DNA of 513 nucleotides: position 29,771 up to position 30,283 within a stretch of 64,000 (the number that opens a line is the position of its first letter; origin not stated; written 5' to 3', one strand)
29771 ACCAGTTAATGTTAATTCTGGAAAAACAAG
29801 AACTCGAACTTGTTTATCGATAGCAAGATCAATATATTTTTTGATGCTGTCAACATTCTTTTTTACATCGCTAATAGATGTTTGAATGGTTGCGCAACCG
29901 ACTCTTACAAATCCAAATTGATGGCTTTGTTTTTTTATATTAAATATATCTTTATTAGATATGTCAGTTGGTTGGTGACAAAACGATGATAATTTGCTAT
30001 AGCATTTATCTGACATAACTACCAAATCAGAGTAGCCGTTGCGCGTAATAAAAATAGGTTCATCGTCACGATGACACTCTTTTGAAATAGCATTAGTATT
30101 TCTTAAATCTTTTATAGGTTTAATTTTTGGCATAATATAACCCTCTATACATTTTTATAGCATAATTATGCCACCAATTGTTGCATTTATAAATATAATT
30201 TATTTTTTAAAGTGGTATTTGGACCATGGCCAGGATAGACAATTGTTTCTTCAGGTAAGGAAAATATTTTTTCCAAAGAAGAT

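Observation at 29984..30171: NAD+ synthetase fused to a Phd/YefM antitoxin-like DNA-binding domain, with a perfect palindrome in its own promoter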

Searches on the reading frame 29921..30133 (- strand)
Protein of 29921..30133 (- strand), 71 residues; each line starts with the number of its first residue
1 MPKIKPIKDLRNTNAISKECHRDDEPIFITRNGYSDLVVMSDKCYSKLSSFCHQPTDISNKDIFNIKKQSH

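Call 4: search_protein_families(library=pfam, proteins=[window:29921-30133:-], max_evalue=1)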
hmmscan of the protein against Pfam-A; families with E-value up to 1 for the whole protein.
window:29921-30133:- (71 aa): 1 family
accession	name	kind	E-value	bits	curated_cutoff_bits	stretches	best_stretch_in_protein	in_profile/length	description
PF02604.26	PhdYeFM_antitox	-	0.0001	22.4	29.8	1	3-47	2-47/74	Antitoxin Phd_YefM, type II toxin-antitoxin system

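Call 6: search_protein_families(library=ncbifam, proteins=[window:29921-30133:-], max_evalue=1)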
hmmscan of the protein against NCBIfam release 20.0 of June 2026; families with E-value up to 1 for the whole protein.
window:29921-30133:- (71 aa): 3 families
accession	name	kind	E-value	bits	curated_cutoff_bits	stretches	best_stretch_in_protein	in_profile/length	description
TIGR01552.1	phd_fam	subfamily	0.023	14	20.8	1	22-50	19-47/53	type II toxin-antitoxin system prevent-host-death family antitoxin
NF008499.0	PRK11409.1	equivalog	0.033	14.3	121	1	13-49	13-49/83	YoeB-YefM toxin-antitoxin system antitoxin YefM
NF050072.1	ProExpChapSatSMycob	equivalog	0.13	11.2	700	1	16-50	268-301/427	protein export chaperone SatS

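Call 10: search_solved_structures(query=A1, max_evalue=1, show_alignments=3)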
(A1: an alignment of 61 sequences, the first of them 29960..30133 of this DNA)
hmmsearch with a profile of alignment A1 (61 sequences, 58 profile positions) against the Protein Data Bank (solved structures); distinct sequences matched with E-value up to 1: 6.
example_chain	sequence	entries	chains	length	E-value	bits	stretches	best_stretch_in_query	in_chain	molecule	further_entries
3g5o_A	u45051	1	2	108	0.0035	20.6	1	3-50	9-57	Uncharacterized protein Rv2865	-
2a6q_A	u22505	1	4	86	0.14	15.5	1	20-50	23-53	Antitoxin yefM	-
8yzg_A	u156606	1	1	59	0.21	14.9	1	18-51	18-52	Antitoxin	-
8yxv_B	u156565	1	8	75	0.35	14.2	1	18-51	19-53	Antitoxin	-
5mqz_A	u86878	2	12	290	0.74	13.2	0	15-34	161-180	Putative branched-chain-amino-acid aminotransferase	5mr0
4zlx_A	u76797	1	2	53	0.82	13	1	22-52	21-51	Antitoxin phd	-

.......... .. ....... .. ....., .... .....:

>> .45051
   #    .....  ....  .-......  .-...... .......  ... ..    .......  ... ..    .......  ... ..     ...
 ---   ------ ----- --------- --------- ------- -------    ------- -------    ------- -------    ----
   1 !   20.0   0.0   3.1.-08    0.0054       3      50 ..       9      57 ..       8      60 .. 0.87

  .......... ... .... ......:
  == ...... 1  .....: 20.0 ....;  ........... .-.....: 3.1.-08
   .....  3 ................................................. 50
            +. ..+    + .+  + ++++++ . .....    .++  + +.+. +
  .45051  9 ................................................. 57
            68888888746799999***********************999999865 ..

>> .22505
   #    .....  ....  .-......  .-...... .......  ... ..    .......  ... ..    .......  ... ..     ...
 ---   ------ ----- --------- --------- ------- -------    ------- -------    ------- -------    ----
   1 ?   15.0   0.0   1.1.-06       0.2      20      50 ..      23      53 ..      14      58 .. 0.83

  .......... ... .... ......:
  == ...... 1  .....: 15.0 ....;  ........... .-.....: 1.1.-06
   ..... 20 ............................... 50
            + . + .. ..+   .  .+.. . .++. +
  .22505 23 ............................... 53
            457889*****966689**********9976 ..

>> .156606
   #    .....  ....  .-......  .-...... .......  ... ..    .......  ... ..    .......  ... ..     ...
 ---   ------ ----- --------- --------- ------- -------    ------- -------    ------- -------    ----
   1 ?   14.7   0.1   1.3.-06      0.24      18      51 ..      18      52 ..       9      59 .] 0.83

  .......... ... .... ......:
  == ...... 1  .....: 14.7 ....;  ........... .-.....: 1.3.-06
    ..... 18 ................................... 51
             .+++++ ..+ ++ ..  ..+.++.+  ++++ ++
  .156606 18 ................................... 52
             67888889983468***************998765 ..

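Call 11: search_protein_families(library=pfam, alignment_id=A1, max_evalue=0.01)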
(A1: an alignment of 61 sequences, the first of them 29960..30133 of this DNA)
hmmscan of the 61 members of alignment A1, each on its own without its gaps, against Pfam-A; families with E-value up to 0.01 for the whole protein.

A. member 1, window:29960-30133:- (58 aa): 1 family
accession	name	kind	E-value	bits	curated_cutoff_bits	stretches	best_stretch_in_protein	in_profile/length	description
PF02604.26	PhdYeFM_antitox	-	6.2e-05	23.1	29.8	1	3-47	2-47/74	Antitoxin Phd_YefM, type II toxin-antitoxin system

B. families by the number of members that match (of 61 scanned): 2 families
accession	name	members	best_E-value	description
PF02604.26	PhdYeFM_antitox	56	7.2e-08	Antitoxin Phd_YefM, type II toxin-antitoxin system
PF24565.1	Ned1_M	1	0.0033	Nuclear elongation and deformation protein 1-like, middle domain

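Call 19: find_related_loci(query=A2, collection=genome_contigs, flank=4000)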
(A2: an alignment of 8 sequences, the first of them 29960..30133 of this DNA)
Query A2 (58 aa) in genome_contigs; peptide patterns used: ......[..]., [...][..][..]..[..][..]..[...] (x = any residue, [..] = any of these).
599 stretches matched a pattern (row limit reached: there are more); 564 encode a relative of the query (tblastn E <= 1e-3); the best 80 are kept; 80 distinct loci.
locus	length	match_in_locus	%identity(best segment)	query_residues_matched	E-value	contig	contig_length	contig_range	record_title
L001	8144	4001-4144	71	1-48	4e-20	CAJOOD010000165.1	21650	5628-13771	uncultured Bacilli bacterium isolate Rumen_Coassembly_mag_163 genome assembly, contig: k87_22731079, whole genome shotgu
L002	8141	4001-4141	72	1-47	4e-20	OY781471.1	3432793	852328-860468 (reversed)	MAG: Tissierellales bacterium isolate f5db3f26-e30e-4500-98bb-a46faba182b7 genome assembly, chromosome: 1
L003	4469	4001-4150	68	1-50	1e-19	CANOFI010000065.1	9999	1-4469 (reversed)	MAG TPA_asm: uncultured Lachnospiraceae bacterium isolate SRR13921779_bin.55_metawrap_v1.3_MAG genome assembly, contig:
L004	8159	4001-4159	62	1-53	1e-19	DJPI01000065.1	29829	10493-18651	MAG TPA_asm: Ruminococcaceae bacterium UBA6416 UBA6416_contig_4165, whole genome shotgun sequence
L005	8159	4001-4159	60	1-53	2e-19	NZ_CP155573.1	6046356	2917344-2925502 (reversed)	Sporomusa silvacetica DSM 10669 chromosome, complete genome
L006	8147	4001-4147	67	1-49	3e-19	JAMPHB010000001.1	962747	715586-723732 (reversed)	MAG: Blautia sp. isolate NALB_7961_28 Scaffold_#1__SCF_001__961847_bp, whole genome shotgun sequence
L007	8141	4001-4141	68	1-47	3e-19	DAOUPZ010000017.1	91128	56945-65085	MAG TPA_asm: Clostridia bacterium isolate CSMAG_113 CSMAG_113_k141_2366992_length_91128_cov_20.9660, whole genome shotgu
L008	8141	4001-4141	68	1-47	3e-19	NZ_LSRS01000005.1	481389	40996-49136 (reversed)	Sporotomaculum syntrophicum strain FB SPSYN_contig000005, whole genome shotgun sequence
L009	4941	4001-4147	65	1-49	4e-19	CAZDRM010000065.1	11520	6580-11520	MAG TPA_asm: uncultured Lachnospiraceae bacterium isolate SRP199465_co2_221 genome assembly, contig: NODE_17672_length_1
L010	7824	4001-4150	62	1-50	3e-19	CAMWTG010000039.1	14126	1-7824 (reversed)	MAG TPA_asm: uncultured Clostridia bacterium isolate SRR14411321_bin.1_metawrap_v1.3_MAG genome assembly, contig: NODE.3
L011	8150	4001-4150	60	1-50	4e-19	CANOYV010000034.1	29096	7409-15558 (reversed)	MAG TPA_asm: uncultured bacterium isolate SRR15604570_bin.57_metawrap_v1.3_MAG genome assembly, contig: NODE.1308_length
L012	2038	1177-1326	68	1-50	4e-19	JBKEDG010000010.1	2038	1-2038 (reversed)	MAG: Bacilli bacterium isolate VLC_026 k251_531759, whole genome shotgun sequence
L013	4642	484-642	62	1-53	4e-19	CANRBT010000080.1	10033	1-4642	MAG: uncultured Roseburia sp. isolate Lapin-028__bin78 genome assembly, contig: Lapin-028__NODE_7570_length_10033_cov_5.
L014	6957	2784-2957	60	1-58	5e-19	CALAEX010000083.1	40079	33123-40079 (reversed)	MAG TPA_asm: uncultured Lachnospiraceae bacterium isolate SRR6425826_bin.44_CONCOCT_v1.1_MAG genome assembly, contig: ER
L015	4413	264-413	60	1-50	5e-19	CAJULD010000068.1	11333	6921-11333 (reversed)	MAG TPA_asm: uncultured Oscillospiraceae bacterium isolate MGBC153020 genome assembly, contig: MGBC153020.68, whole geno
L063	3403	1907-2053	61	1-49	2e-18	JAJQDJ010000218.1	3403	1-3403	MAG: Erysipelotrichaceae bacterium isolate MI.10_11 NODE_4648_length_3403_cov_51.303166, whole genome shotgun sequence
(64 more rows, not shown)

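Call 22: predict_structure(alignment_id=A1)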
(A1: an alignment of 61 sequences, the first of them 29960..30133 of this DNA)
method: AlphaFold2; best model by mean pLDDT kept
length: 58 residues; sequences in the alignment: 61
mean_pLDDT: 88.3   pTM: 0.66
mean pLDDT of the five models: 88.3, 88.0, 87.6, 87.3, 86.0
residues with pLDDT >= 90: 40; 70-90: 11; 50-70: 7; < 50: 0
segments of 3 or more residues with pLDDT < 50: none
pLDDT, mean of each block of 10 residues (from residue 1): 87 95 94 91 92 67
secondary structure, 60 per line:
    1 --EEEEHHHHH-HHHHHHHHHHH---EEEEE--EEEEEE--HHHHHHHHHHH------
elements in order: E3-6 H7-11 H13-23 E27-31 E34-39 H42-52

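Call 24: search_protein_representatives(alignment_id=A1)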
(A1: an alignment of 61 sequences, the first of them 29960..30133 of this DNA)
Query: 61 sequences, 58 profile positions. Proteins with E-value up to 0.001 (for the whole library): 2625; up to 1e-10: 849; up to 1e-30: 0. The best 150 are listed.
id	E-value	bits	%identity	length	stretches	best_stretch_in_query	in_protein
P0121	3.8e-25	103.8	-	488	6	9-52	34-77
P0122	1.0e-23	99.3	-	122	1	1-52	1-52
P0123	2.1e-23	98.2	-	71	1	1-53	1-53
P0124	2.4e-23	98.0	-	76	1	1-54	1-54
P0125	2.6e-23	97.9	-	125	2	1-53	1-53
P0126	7.7e-23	96.4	-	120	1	1-53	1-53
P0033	2.2e-22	94.9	-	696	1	1-57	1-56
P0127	2.6e-22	94.7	-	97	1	1-56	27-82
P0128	2.7e-22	94.6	-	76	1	1-55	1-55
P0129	2.9e-22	94.6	-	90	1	1-49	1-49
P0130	3.1e-22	94.5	-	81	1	1-50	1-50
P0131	3.3e-22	94.4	-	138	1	1-51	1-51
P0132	3.8e-22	94.2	-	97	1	1-55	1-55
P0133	3.9e-22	94.2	-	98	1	1-54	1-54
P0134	4.0e-22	94.1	-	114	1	1-56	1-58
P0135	4.0e-22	94.1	-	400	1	1-54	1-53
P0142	9.4e-22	92.9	-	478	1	1-54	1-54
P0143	9.9e-22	92.9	-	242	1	1-51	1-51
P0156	3.1e-21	91.3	-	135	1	1-52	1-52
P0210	5.7e-20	87.2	-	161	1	1-52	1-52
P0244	1.5e-19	85.9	-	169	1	1-54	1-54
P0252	2.0e-19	85.5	-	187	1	1-56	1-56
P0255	2.1e-19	85.4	-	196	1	1-54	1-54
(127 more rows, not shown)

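Call 25: search_protein_families(library=pfam, proteins=[P0121, P0135, P0142, P0143, P0255, P0252, P0244, P0210, P0131, P0156], max_evalue=0.01)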
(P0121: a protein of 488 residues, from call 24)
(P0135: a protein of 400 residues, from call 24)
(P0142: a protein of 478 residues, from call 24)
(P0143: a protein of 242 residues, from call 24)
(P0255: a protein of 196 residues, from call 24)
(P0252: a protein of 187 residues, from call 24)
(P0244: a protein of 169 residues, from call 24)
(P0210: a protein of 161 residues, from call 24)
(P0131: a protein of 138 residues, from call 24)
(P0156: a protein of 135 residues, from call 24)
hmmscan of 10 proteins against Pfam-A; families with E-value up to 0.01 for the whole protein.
P0121 (488 aa): 8 families
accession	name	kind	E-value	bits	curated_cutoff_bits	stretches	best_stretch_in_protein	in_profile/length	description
PF17954.7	Pirin_C_2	-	1.3e-07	32.2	22.9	0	35-66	46-77/86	Quercetinase C-terminal cupin domain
PF22768.1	SPP1_Dit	-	5.1e-07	30.3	25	0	331-390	14-74/97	Siphovirus-type tail component, C-terminal domain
PF06200.19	tify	-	2.4e-06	27.2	27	0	37-46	13-22/34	tify domain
PF04077.17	DsrH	-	1.8e-05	25.3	24.4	0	40-63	17-40/88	DsrH like protein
PF24062.1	DUF7362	-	0.0001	23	27.6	0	108-137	68-98/163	Domain of unknown function (DUF7362)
PF21852.1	DUF6911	-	0.00016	21.8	24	0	57-101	51-95/128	Family of unknown function (DUF6911)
PF20736.2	Glyco_hydro127M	-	0.00085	19.8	24.2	0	50-75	56-81/95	Beta-L-arabinofuranosidase, GH127 middle domain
PF02124.21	Marek_A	-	0.0031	18.3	24.1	0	66-127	18-79/90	Marek's disease glycoprotein A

P0135 (400 aa): 2 families
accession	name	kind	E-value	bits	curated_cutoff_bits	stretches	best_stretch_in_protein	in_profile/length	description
PF00795.27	CN_hydrolase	-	1.6e-08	34.7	23.2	1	76-215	1-131/256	Carbon-nitrogen hydrolase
PF02604.26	PhdYeFM_antitox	-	5.6e-05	23.3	29.8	1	1-49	1-50/74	Antitoxin Phd_YefM, type II toxin-antitoxin system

P0142 (478 aa): 2 families
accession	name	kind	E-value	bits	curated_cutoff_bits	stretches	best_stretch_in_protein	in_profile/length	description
PF00795.27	CN_hydrolase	-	1.4e-17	64.3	23.2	1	93-272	11-172/256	Carbon-nitrogen hydrolase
PF02540.23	NAD_synthase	-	1.4e-09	37.9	21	1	404-474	7-72/242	NAD synthase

P0143 (242 aa): 2 families
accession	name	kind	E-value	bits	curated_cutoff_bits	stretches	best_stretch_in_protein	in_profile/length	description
PF02604.26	PhdYeFM_antitox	-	4.8e-07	29.9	29.8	1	3-62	2-62/74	Antitoxin Phd_YefM, type II toxin-antitoxin system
PF00795.27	CN_hydrolase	-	5.4e-05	23.1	23.2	1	76-131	1-56/256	Carbon-nitrogen hydrolase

P0255 (196 aa): 1 family
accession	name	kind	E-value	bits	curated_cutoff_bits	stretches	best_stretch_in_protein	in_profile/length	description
PF02604.26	PhdYeFM_antitox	-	2.1e-09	37.5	29.8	1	4-54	3-53/74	Antitoxin Phd_YefM, type II toxin-antitoxin system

P0252 (187 aa): 1 family
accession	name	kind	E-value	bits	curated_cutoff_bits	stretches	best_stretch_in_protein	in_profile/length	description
PF02604.26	PhdYeFM_antitox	-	0.0021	18.2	29.8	1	3-43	2-43/74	Antitoxin Phd_YefM, type II toxin-antitoxin system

P0244 (169 aa): 2 families
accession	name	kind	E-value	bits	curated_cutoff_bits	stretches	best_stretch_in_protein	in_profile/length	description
PF02604.26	PhdYeFM_antitox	-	0.00054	20.1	29.8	1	13-57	13-57/74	Antitoxin Phd_YefM, type II toxin-antitoxin system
PF00795.27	CN_hydrolase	-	0.0016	18.3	23.2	1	93-135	13-55/256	Carbon-nitrogen hydrolase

P0210 (161 aa): 2 families
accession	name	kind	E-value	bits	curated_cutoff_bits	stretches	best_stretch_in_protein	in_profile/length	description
PF05016.21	ParE_toxin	-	1e-07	32.9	23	1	81-160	14-88/89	ParE toxin of type II toxin-antitoxin system, parDE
PF02604.26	PhdYeFM_antitox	-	2.8e-05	24.2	29.8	1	12-64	12-64/74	Antitoxin Phd_YefM, type II toxin-antitoxin system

P0131 (138 aa): 1 family
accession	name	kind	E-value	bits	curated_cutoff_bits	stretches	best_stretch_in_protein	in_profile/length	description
PF02604.26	PhdYeFM_antitox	-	1.2e-07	31.8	29.8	1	4-51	3-51/74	Antitoxin Phd_YefM, type II toxin-antitoxin system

P0156 (135 aa): 1 family
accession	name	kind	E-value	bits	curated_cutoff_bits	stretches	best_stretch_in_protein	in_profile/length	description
PF02604.26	PhdYeFM_antitox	-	1.2e-08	35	29.8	1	3-68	2-68/74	Antitoxin Phd_YefM, type II toxin-antitoxin system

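Call 26: fold_search(model_id=the predicted structure, library=pdb)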
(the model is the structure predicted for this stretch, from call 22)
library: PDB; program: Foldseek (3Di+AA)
matches with E <= 10: 265; with E <= 0.001: 0
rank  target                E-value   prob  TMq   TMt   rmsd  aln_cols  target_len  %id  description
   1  6l8e_L                7.6e-03  1.00  0.77  0.78   2.0        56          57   20  Crystal structure of heterohexameric YoeB-YefM complex bound to 26bp-DNA (released 2020-09-02)
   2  6l8e_D                1.0e-02  1.00  0.73  0.76   2.0        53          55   21  Crystal structure of heterohexameric YoeB-YefM complex bound to 26bp-DNA (released 2020-09-02)
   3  3g5o_A                1.3e-02  1.00  0.75  0.51   2.2        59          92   22  The crystal structure of the toxin-antitoxin complex RelBE2 (Rv2865-2866) from Mycobacterium tuberculosis (released 2009-04-14)
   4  9g12_C                1.7e-02  1.00  0.73  0.51   1.4        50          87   22  Mycobacterium tuberculosis RelBE1 toxin-antitoxin system; rv1247c (relB1 antitoxin), rv1246c (relE1 toxin) (released 2025-12-17)
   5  2a6q_B                1.7e-02  1.00  0.71  0.71   2.6        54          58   28  Crystal structure of YefM-YoeB complex (released 2005-08-23)
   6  6l8e_J                2.3e-02  1.00  0.75  0.74   2.0        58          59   19  Crystal structure of heterohexameric YoeB-YefM complex bound to 26bp-DNA (released 2020-09-02)
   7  6l8e_A                3.4e-02  1.00  0.69  0.51   1.8        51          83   22  Crystal structure of heterohexameric YoeB-YefM complex bound to 26bp-DNA (released 2020-09-02)
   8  7v5y_A                3.4e-02  1.00  0.71  0.73   1.9        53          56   17  Crystal structure of hexameric complex of Sa2YoeB-Sa2YefM toxin-antitoxin from Staphylococcus aureus (released 2021-12-15)
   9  6l8e_B                3.7e-02  1.00  0.74  0.78   1.9        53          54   21  Crystal structure of heterohexameric YoeB-YefM complex bound to 26bp-DNA (released 2020-09-02)
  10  4zm2_B                3.7e-02  0.99  0.59  0.56   3.6        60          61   18  Antitoxin Phd from phage P1 in complex with its operator DNA inverted repeat in a monoclinic space group (released 2016-04-20)
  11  2a6q_A                3.9e-02  1.00  0.70  0.50   2.1        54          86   24  Crystal structure of YefM-YoeB complex (released 2005-08-23)
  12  7v6w_A                4.5e-02  1.00  0.73  0.73   1.8        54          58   17  Crystal structure of heterohexameric Sa2YoeB-Sa2YefM complex bound to 26bp-DNA (released 2021-12-15)
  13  7bwf_D                6.4e-02  1.00  0.76  0.51   1.9        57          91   19  YoeB-YefM complex from Staphylococcus aureus (released 2020-05-20)
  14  7bwf_B                6.4e-02  1.00  0.76  0.51   1.9        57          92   19  YoeB-YefM complex from Staphylococcus aureus (released 2020-05-20)
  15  3oei_E                6.8e-02  1.00  0.67  0.49   2.0        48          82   19  Crystal structure of Mycobacterium tuberculosis RelJK (Rv3357-Rv3358-RelBE3) (released 2011-03-16)
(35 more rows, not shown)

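Call 51: search_protein_families(library=ncbifam, proteins=[L005:4001-4267:+, L005:4254-4574:+, L012:1433-1735:+, L063:2124-2465:+, L010:4001-4408:+], max_evalue=0.01)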
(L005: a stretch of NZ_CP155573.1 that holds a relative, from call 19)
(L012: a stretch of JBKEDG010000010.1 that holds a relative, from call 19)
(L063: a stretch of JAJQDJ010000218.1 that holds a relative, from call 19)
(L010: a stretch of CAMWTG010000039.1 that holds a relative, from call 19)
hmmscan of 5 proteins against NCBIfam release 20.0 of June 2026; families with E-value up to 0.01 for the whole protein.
L005:4001-4267:+ (88 aa): 1 family
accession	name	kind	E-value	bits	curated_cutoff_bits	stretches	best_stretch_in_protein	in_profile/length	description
TIGR01552.1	phd_fam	subfamily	0.00021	20.5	20.8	1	24-49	21-46/53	type II toxin-antitoxin system prevent-host-death family antitoxin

L005:4254-4574:+ (106 aa): 1 family
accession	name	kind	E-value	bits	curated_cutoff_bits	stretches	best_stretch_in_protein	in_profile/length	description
TIGR02385.1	RelE_StbE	subfamily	5e-09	36.5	27.9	1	8-99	2-83/88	type II toxin-antitoxin system mRNA interferase toxin, RelE/StbE family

L012:1433-1735:+ (100 aa): 1 family
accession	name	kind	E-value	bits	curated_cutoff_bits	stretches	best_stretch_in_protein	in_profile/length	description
TIGR02385.1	RelE_StbE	subfamily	1.1e-05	25.8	27.9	1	6-98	2-84/88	type II toxin-antitoxin system mRNA interferase toxin, RelE/StbE family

L063:2124-2465:+ (113 aa): 1 family
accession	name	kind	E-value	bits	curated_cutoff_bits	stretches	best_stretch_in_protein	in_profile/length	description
TIGR02385.1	RelE_StbE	subfamily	5.8e-09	36.3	27.9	1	19-106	2-81/88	type II toxin-antitoxin system mRNA interferase toxin, RelE/StbE family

L010:4001-4408:+ (135 aa): 1 family
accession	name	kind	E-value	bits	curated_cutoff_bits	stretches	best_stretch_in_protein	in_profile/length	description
TIGR01552.1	phd_fam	subfamily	0.00016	21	20.8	1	23-50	21-47/53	type II toxin-antitoxin system prevent-host-death family antitoxin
